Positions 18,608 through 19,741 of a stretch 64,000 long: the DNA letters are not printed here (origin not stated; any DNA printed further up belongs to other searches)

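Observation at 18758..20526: Lower-GC islet carrying a PD-(D/E)xK nuclease-like gene and an unknown partner, split by a nested REP palindrome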

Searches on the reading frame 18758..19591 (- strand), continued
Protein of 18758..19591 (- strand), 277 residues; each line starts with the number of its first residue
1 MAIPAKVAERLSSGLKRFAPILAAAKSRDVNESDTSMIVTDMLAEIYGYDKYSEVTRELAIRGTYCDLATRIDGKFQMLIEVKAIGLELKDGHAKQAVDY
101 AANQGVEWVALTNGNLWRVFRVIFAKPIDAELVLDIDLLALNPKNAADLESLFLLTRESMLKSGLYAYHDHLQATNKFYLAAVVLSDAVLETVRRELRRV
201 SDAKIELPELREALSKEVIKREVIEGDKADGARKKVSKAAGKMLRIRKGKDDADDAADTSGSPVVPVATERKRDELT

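Call 46: predict_structure(alignment_id=A1)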
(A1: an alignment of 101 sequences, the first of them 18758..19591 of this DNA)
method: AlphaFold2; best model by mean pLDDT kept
length: 277 residues; sequences in the alignment: 101
mean_pLDDT: 88.1   pTM: 0.75
mean pLDDT of the five models: 88.1, 86.6, 85.6, 85.3, 83.7
residues with pLDDT >= 90: 184; 70-90: 61; 50-70: 19; < 50: 13
segments of 3 or more residues with pLDDT < 50: 257-264, 266-270
pLDDT, mean of each block of 10 residues (from residue 1): 94 98 97 98 98 96 94 96 95 93 96 98 94 97 97 97 90 87 90 92 90 88 82 82 69 52 44 56
secondary structure, 60 per line:
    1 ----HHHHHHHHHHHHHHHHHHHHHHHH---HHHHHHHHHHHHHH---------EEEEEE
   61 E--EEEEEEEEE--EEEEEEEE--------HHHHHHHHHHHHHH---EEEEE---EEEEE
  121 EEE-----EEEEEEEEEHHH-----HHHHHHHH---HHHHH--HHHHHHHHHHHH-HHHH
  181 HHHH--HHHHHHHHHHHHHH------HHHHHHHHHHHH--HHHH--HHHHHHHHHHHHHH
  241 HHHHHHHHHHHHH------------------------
elements in order: H5-28 H32-45 E55-61 E64-72 E75-82 H91-104 E108-112 E116-123 E129-137 H146-153 H157-161 H164-175 H177-184 H187-200 H207-218 H221-224 H227-253

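Call 58: find_encoding_contigs(protein=P0002, flank=3000, max_places=2)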
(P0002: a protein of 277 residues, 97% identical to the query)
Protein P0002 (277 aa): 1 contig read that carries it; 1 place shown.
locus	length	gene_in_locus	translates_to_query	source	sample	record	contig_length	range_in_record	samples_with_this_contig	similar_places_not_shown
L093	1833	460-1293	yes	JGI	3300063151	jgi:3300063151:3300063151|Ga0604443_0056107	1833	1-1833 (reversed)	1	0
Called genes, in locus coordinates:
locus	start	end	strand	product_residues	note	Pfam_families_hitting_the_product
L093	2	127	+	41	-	?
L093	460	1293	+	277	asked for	PF13588:HSDR_N_2 (weak)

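Call 59: find_encoding_contigs(protein=P0003, flank=8000, max_places=2)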
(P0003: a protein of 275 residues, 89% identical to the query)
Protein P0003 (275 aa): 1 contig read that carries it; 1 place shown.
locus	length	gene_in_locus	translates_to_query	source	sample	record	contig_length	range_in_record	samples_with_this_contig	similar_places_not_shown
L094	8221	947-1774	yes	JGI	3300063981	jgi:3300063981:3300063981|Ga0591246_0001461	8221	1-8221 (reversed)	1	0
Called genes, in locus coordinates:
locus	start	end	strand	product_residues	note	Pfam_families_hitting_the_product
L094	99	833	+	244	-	PF02535:Zip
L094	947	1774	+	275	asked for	PF13588:HSDR_N_2 (weak)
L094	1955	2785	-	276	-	PF00583:Acetyltransf_1 (weak)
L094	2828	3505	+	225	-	PF03848:TehB (weak), PF13489:Methyltransf_23, PF13847:Methyltransf_31, PF08241:Methyltransf_11, PF08242:Methyltransf_12, PF13649:Methyltransf_25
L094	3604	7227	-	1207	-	PF12698:ABC2_membrane_3 (weak), PF01433:Peptidase_M1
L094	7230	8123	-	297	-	PF00005:ABC_tran, PF13304:AAA_21 (weak)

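Call 66: search_protein_families(library=pfam, alignment_id=A3, max_evalue=0.00001)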
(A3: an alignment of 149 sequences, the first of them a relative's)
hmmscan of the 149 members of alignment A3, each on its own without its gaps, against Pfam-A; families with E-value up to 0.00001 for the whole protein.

A. member 1, L001:7452-7823:- (123 aa): 0 families

B. families by the number of members that match (of 149 scanned): 129 families (the first 25 are shown)
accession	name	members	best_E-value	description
PF00069.31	Pkinase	3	3.8e-41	Protein kinase domain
PF00589.27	Phage_integrase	3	8.9e-41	Phage integrase family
PF07714.23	PK_Tyr_Ser-Thr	3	7.2e-31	Protein tyrosine and serine/threonine kinase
PF00581.25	Rhodanese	3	1.5e-17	Rhodanese-like domain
PF05016.21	ParE_toxin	2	3.1e-19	ParE toxin of type II toxin-antitoxin system, parDE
PF04255.20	DUF433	2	2.3e-17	Protein of unknown function (DUF433)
PF04055.27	Radical_SAM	2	2.1e-14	Radical SAM superfamily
PF08797.16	HIRAN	2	2.8e-11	HIRAN domain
PF17667.7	Pkinase_fungal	2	1.2e-08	Fungal protein kinase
PF00171.27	Aldedh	1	1.6e-171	Aldehyde dehydrogenase family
PF00437.27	T2SSE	1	7.1e-136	Type II/IV secretion system protein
PF20551.3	DUF6765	1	7e-109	Family of unknown function (DUF6765)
PF06089.17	Asparaginase_II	1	7.6e-100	L-asparaginase II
PF20554.3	DUF6766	1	4.2e-94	Domain of unknown function (DUF6766)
PF00491.26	Arginase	1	1.6e-92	Arginase family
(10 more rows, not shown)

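Call 67: search_protein_families(library=padloc, alignment_id=A3, max_evalue=0.00001)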
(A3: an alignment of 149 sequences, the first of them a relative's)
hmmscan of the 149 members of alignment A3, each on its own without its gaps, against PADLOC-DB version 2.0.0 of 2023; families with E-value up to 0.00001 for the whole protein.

A. member 1, L001:7452-7823:- (123 aa): 0 families

B. families by the number of members that match (of 149 scanned): 73 families (the first 25 are shown)
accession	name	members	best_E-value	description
PDLC04042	PD-T4-6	3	9.6e-81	-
PDLC04061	PD-T4-6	3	2.3e-75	-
PDLC04053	PD-T4-6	3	4.3e-74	-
PDLC04060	PD-T4-6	3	3.6e-71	-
PDLC04043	PD-T4-6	3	3.5e-70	-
PDLC04054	PD-T4-6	3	7.3e-68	-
PDLC04052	PD-T4-6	3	3.1e-67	-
PDLC04057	PD-T4-6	3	1.4e-63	-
PDLC04047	PD-T4-6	3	1.2e-62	-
PDLC04041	PD-T4-6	3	8.3e-62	-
PDLC04039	PD-T4-6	3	8.8e-61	-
PDLC04138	mad6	3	6.1e-59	mads_6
PDLC01088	C3a189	3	2.5e-58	kinase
PDLC04040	PD-T4-6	3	3.8e-58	-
PDLC04048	PD-T4-6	3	1.9e-56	-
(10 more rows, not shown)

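Call 68: search_protein_representatives(protein=window:18758-19591:-)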
Query: 277 residues. Proteins with E-value up to 0.001 (for the whole library): 2351; up to 1e-10: 949; up to 1e-30: 252. The best 150 are listed.
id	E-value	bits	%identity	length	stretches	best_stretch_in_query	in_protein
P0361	5.8e-89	314.3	58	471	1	2-248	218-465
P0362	6.9e-89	314.0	56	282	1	1-268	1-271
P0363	3.4e-86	305.2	54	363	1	3-263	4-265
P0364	2.2e-73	263.3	50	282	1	3-257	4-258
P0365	1.0e-72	261.0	49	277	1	1-246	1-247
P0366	1.7e-72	260.4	82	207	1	1-146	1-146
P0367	1.1e-71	257.8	47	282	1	2-270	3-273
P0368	3.5e-71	256.1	49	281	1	1-251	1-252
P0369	5.8e-71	255.3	60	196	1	3-194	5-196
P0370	8.5e-71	254.8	52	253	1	2-245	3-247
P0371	2.1e-70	253.5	73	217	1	98-261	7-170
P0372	7.4e-70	251.7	47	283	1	2-266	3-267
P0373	2.8e-69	249.8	70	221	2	37-112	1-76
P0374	1.3e-68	247.6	49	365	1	3-227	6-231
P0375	3.0e-68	246.4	50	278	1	4-251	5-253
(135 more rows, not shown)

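Call 73: find_related_loci(query=A1, collection=viral_contigs, flank=6000)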
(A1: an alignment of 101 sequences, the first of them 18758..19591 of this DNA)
Query A1 (277 aa) in viral_contigs; peptide patterns used: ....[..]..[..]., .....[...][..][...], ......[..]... (x = any residue, [..] = any of these).
491 stretches matched a pattern; 107 encode a relative of the query (tblastn E <= 1e-3); the best 80 are kept; 80 distinct loci.
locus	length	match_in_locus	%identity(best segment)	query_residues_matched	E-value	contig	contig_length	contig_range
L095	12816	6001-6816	71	1-275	7e-125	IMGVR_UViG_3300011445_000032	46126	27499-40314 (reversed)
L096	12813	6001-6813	71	1-275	9e-125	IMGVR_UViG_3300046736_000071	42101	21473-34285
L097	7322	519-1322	63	1-270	3e-116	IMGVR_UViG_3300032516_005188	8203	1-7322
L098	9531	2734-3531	60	3-265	9e-102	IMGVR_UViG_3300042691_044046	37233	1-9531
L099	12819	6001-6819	56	2-277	4e-99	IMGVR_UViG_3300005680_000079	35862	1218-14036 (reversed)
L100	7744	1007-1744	56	1-245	1e-97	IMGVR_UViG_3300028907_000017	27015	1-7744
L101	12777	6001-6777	58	2-258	2e-97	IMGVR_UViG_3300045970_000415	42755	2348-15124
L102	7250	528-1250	57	3-242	4e-96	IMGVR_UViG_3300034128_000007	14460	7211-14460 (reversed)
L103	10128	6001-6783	56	1-260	1e-95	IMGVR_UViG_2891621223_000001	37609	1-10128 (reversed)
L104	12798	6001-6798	51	1-265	1e-94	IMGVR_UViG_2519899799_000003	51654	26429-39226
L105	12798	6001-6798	51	1-265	1e-94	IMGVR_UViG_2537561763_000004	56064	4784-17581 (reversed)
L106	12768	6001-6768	54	2-255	3e-94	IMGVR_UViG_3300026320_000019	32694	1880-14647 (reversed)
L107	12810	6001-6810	54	3-270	6e-94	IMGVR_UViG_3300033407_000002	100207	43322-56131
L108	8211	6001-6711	59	3-238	2e-93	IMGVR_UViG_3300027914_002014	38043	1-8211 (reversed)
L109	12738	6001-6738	54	1-245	5e-93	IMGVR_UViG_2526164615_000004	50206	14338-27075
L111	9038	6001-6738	54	1-245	9e-93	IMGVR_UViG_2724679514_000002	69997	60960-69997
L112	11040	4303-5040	54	1-245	6e-93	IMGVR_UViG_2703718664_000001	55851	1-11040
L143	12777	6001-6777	47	3-257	3e-76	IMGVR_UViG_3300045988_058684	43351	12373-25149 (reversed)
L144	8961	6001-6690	51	1-225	7e-76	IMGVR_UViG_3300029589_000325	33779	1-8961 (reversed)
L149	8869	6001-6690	50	1-225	9e-75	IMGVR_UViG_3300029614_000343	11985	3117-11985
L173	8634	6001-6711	44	3-239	9e-64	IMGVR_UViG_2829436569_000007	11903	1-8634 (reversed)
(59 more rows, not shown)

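Call 75: search_protein_families(library=pfam, proteins=[L173:5279-5917:+, L144:7930-8961:+, L104:976-1392:-, L149:28-1386:-, L143:3921-5585:+, L104:1600-2484:+, L111:5770-5982:+, L111:2203-2976:+, L111:2986-3690:+, L112:7006-7500:+], max_evalue=0.001)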
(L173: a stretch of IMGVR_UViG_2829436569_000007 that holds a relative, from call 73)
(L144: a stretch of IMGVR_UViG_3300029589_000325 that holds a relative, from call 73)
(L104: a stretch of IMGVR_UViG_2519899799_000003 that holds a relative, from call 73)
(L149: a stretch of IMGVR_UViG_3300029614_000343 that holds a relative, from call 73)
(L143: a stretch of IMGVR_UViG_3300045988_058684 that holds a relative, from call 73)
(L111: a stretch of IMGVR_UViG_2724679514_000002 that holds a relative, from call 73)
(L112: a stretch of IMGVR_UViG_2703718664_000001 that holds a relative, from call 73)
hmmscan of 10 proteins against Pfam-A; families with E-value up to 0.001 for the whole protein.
L173:5279-5917:+ (212 aa): 4 families
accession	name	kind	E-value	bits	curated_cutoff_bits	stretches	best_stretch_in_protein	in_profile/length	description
PF01381.28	HTH_3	-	2.3e-12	47.2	23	1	13-67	1-55/55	Helix-turn-helix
PF13560.12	HTH_31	-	4.7e-08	33.7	27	1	10-58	3-52/64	Helix-turn-helix domain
PF12844.13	HTH_19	-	1.6e-07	31.6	30.2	1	10-72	1-63/64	Helix-turn-helix domain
PF22495.2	HTH_92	-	0.00017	21.3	27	1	14-50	1-37/45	RsaL-like HTH domain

L144:7930-8961:+ (343 aa): 3 families
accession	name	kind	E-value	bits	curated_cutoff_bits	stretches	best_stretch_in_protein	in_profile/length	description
PF00589.27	Phage_integrase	-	1.1e-21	77.8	27.1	1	181-328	26-169/172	Phage integrase family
PF22022.2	Phage_int_M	-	4.1e-11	43.4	27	1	58-150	1-94/96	Phage integrase central domain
PF14659.12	Phage_int_SAM_3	-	1.5e-05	25.5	22.6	1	57-110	1-55/58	Phage integrase, N-terminal SAM-like domain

L104:976-1392:- (138 aa): 1 family
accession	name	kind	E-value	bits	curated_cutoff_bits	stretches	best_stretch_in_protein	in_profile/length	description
PF12844.13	HTH_19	-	7.3e-05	23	30.2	1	8-68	2-62/64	Helix-turn-helix domain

L149:28-1386:- (452 aa): 2 families
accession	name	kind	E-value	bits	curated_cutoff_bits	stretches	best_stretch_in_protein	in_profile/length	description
PF03796.21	DnaB_C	-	3.3e-44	151.6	27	1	185-417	15-254/255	DnaB-like helicase C terminal domain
PF00772.26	DnaB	-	1e-19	70.9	23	1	12-108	4-103/103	DnaB-like helicase N terminal domain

L143:3921-5585:+ (554 aa): 3 families
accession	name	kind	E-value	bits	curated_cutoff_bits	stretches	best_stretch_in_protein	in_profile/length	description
PF07508.19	Recombinase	-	1e-22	80.8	21.1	1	197-305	2-99/102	Recombinase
PF00239.26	Resolvase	-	3.3e-07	31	23.3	1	15-120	2-97/145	Resolvase, N terminal domain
PF13408.12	Zn_ribbon_recom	-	0.00013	22.7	25.3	1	320-376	1-57/58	Recombinase zinc beta ribbon domain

L104:1600-2484:+ (294 aa): 1 family
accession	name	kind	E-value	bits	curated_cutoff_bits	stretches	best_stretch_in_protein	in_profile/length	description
PF16927.11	HisKA_7TM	-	1.3e-08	35.4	28.6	1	7-215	5-222/224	N-terminal 7TM region of histidine kinase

L111:5770-5982:+ (70 aa): 0 families

L111:2203-2976:+ (257 aa): 1 family
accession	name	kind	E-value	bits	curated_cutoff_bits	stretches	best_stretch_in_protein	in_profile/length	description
PF02481.21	DNA_processg_A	-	1.4e-50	171.9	29.6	1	71-246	30-209/212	DNA recombination-mediator protein A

L111:2986-3690:+ (234 aa): 1 family
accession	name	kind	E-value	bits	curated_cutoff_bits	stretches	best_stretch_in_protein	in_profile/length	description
PF00156.33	Pribosyltran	-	0.00074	19.3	26.3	0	143-201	56-113/158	Phosphoribosyl transferase domain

L112:7006-7500:+ (164 aa): 0 families

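Call 78: search_protein_families(library=pfam, alignment_id=A4, max_evalue=0.0001)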
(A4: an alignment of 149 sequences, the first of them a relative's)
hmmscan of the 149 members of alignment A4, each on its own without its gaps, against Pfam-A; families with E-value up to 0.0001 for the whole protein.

A. member 1, L095:5294-5944:+ (216 aa): 0 families

B. families by the number of members that match (of 149 scanned): 48 families (the first 25 are shown)
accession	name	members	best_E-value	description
PF01381.28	HTH_3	20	1.1e-17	Helix-turn-helix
PF12844.13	HTH_19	15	2.6e-13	Helix-turn-helix domain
PF00717.28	Peptidase_S24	14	2.6e-30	Peptidase S24-like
PF13560.12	HTH_31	12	1.8e-12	Helix-turn-helix domain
PF13443.12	HTH_26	9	5.9e-11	Cro/C1-type HTH DNA-binding domain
PF00589.27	Phage_integrase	8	8.5e-22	Phage integrase family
PF00239.26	Resolvase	8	1.3e-16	Resolvase, N terminal domain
PF14659.12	Phage_int_SAM_3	8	4.4e-09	Phage integrase, N-terminal SAM-like domain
PF13408.12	Zn_ribbon_recom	5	1.3e-14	Recombinase zinc beta ribbon domain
PF07508.19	Recombinase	4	8.7e-24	Recombinase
PF22022.2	Phage_int_M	4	1.8e-09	Phage integrase central domain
PF03869.20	Arc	2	2.6e-14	Arc-like DNA binding domain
PF07022.19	Phage_CI_repr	2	2.9e-12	Bacteriophage CI repressor helix-turn-helix domain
PF09851.14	SHOCT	2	4.2e-05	Short C-terminal domain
PF01555.25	N6_N4_Mtase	1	1.2e-47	DNA methylase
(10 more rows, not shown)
